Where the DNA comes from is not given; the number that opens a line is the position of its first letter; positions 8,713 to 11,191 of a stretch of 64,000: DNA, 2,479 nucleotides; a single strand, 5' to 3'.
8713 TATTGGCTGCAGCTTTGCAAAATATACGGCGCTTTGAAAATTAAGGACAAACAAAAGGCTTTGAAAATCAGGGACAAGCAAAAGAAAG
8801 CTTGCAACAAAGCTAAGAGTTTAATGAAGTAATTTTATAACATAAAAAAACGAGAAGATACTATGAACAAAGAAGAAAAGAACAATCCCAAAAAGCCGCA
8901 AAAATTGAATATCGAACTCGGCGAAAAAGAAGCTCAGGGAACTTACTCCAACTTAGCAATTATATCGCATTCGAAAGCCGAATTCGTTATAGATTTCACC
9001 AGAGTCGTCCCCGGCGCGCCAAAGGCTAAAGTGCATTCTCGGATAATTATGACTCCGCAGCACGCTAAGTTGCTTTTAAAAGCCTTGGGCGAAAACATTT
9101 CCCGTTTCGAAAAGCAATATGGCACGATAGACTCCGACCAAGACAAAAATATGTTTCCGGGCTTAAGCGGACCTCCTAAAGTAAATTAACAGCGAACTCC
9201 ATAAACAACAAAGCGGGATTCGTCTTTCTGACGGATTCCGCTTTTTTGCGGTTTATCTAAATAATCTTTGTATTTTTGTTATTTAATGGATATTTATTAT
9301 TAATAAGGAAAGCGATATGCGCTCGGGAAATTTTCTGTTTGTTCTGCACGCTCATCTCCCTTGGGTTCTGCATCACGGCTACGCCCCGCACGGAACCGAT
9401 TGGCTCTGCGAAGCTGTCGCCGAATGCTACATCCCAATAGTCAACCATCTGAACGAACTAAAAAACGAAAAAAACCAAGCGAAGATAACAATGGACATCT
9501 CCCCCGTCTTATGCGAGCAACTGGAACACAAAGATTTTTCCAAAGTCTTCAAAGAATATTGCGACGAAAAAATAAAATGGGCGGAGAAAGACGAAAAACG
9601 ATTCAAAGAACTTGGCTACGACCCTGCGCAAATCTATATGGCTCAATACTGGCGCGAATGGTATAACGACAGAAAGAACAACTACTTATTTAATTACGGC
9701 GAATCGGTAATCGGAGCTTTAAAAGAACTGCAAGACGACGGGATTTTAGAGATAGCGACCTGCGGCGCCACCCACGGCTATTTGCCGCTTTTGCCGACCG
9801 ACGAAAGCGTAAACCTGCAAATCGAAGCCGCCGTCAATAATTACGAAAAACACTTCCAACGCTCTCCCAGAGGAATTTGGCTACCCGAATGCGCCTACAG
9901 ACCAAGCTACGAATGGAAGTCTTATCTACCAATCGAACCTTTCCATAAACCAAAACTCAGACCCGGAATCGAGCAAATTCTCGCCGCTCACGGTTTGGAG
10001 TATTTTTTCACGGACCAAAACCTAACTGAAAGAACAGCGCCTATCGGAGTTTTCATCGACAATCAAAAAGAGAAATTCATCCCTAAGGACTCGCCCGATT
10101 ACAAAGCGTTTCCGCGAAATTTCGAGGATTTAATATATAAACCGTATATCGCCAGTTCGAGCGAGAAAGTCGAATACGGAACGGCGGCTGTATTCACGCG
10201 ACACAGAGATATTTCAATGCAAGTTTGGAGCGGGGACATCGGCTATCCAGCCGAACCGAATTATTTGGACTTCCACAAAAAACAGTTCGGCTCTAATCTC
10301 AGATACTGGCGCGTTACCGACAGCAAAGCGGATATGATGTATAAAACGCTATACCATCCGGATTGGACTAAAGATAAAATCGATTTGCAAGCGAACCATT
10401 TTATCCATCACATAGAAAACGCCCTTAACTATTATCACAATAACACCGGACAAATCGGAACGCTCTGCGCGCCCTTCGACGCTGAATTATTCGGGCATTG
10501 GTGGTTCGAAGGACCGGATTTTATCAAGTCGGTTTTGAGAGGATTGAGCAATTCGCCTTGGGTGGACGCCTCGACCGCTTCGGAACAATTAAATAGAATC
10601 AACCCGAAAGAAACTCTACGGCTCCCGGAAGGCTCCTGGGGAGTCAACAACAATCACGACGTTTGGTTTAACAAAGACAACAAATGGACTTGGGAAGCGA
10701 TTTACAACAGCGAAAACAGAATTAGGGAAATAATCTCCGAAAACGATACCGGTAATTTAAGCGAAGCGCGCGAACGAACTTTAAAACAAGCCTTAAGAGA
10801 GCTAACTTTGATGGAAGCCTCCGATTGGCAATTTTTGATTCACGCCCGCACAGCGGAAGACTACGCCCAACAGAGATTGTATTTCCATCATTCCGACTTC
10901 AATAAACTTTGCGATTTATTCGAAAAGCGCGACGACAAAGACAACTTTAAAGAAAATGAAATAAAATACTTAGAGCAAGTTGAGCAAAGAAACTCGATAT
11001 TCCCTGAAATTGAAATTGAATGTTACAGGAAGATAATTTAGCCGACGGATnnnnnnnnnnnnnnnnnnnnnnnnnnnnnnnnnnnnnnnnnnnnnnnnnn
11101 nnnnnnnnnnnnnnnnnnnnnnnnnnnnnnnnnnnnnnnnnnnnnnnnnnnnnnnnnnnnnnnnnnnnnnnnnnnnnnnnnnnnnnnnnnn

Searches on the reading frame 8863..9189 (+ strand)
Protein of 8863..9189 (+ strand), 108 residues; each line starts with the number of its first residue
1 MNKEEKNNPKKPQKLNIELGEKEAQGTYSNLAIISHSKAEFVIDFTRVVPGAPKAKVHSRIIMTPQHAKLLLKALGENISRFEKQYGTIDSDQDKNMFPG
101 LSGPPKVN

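Call 3: search_protein_families(library=pfam, proteins=[window:8863-9189:+])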
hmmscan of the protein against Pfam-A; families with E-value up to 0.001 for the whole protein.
window:8863-9189:+ (108 aa): 1 family
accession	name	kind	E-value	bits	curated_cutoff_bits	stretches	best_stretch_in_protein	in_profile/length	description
PF11950.13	DUF3467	-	7.9e-33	112.8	25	1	1-90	1-91/92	Protein of unknown function (DUF3467)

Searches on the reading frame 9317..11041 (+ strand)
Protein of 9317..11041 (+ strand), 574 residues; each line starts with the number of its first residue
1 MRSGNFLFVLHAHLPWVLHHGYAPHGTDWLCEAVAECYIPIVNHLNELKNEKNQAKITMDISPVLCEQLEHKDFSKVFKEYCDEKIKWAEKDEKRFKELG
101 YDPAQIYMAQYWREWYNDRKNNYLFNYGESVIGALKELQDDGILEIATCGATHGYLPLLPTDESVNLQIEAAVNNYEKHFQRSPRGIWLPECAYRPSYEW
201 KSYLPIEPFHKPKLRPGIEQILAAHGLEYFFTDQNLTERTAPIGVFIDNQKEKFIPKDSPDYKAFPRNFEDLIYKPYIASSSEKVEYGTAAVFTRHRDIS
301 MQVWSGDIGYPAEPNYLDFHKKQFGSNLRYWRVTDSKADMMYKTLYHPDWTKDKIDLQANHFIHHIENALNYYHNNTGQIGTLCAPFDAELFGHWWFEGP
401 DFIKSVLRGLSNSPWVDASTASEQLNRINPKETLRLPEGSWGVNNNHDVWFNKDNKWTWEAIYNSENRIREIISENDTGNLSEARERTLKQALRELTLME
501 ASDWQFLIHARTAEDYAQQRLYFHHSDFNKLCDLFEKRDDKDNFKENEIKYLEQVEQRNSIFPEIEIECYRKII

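Call 3: search_protein_families(library=pfam, proteins=[window:9317-11041:+])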
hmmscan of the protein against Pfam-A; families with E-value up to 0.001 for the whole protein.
window:9317-11041:+ (574 aa): 2 families
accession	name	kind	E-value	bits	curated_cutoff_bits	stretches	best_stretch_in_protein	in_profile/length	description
PF03065.20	Glyco_hydro_57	-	1.1e-36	127.1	21.2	1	8-437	2-291/291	Glycosyl hydrolase family 57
PF09210.16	BE_C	-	5.2e-21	75.4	25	1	463-570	3-101/101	1,4-alpha-glucan branching enzyme, C-terminal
